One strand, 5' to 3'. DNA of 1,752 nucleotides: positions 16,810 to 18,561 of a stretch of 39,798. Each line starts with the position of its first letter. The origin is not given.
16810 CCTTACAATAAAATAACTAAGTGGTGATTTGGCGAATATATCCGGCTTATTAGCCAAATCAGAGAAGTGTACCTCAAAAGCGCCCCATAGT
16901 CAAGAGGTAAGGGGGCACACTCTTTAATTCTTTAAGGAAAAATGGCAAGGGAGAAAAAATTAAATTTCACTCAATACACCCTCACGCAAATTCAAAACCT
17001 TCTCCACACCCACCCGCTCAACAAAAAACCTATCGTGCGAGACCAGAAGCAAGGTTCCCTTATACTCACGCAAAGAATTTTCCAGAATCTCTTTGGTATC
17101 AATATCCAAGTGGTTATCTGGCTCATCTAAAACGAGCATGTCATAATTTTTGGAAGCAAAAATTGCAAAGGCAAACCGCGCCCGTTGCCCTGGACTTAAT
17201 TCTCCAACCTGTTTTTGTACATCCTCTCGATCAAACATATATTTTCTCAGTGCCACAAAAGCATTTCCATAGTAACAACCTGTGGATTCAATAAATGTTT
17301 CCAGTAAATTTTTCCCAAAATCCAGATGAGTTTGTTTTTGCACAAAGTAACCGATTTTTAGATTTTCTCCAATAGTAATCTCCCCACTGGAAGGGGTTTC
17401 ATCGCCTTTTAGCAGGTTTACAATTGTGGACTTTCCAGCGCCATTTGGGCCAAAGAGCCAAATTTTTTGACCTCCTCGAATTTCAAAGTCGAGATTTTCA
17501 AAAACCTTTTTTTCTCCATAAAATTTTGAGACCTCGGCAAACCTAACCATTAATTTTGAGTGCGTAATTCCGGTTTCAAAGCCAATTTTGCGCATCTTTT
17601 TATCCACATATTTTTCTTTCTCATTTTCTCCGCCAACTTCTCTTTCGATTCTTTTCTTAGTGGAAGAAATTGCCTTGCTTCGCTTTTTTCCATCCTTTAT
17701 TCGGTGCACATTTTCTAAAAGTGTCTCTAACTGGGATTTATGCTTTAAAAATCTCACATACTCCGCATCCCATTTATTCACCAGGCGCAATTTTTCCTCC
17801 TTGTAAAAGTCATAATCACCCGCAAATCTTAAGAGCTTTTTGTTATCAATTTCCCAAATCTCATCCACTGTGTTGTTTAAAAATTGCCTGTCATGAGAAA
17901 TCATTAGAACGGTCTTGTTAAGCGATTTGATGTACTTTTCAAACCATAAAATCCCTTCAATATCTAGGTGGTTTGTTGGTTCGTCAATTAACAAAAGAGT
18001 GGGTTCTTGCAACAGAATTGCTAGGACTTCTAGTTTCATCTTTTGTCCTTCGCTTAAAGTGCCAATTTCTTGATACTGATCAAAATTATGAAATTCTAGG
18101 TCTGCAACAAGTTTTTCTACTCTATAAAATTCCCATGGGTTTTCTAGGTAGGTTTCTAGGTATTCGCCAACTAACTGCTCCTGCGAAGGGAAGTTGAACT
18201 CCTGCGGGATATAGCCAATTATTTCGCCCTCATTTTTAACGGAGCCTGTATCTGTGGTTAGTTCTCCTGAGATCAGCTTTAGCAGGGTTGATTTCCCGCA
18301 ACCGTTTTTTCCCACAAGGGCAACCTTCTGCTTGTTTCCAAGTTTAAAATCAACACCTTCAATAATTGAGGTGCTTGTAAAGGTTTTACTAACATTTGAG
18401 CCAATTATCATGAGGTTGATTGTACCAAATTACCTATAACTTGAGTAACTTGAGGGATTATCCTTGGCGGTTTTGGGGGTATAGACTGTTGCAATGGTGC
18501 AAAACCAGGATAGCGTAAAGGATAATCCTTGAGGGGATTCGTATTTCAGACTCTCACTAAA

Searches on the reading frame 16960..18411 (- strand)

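Call 48: search_protein_families(library=pfam, proteins=[window:16960-18411:-], max_evalue=0.001)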
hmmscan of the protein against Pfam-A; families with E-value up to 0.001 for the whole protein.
window:16960-18411:- (483 aa): 19 families
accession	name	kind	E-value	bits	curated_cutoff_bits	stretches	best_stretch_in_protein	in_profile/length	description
PF00005.33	ABC_tran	-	2e-47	161.7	25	2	18-147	2-137/137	ABC transporter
PF13304.12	AAA_21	-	1.7e-17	64.9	27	1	102-152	221-277/304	AAA domain, putative AbiEii toxin, Type IV TA system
PF02463.25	SMC_N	-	1e-11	45.1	40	0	404-467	136-205/220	RecF/RecN/SMC N terminal domain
PF03193.22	RsgA_GTPase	-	1.3e-09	38.6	30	0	17-60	97-139/174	RsgA GTPase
PF13476.12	AAA_23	-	1.8e-08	35.7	27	0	20-258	15-199/201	AAA domain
PF13555.12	AAA_29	-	6e-08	32.8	27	0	306-331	14-39/61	P-loop containing region of AAA domain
PF13479.12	AAA_24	-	1.5e-05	25.4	27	0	27-54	2-29/195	AAA domain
PF00910.28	RNA_helicase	-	1.6e-05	25.8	21.5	0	317-334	1-18/105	RNA helicase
PF25199.1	nSTAND_NTPase5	-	2.9e-05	24.4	34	0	164-218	69-123/145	Novel STAND NTPase 5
PF13401.12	AAA_22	-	8.3e-05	23.4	27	0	28-81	6-51/130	AAA domain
PF03215.21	Rad17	-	8.8e-05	23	23.8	0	28-55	46-73/186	Rad17 P-loop domain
PF13521.12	AAA_28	-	0.00016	22.4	27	0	316-340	1-26/164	AAA domain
PF01926.29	MMR_HSR1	-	0.00019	22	21.9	0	29-54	1-25/113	50S ribosome-binding GTPase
PF00350.29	Dynamin_N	-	0.00046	20.7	27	0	317-360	1-45/168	Dynamin family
PF24883.2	NPHP3_N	-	0.00047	20.8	24.8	0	28-55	23-50/164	Nephrocystin 3, N-terminal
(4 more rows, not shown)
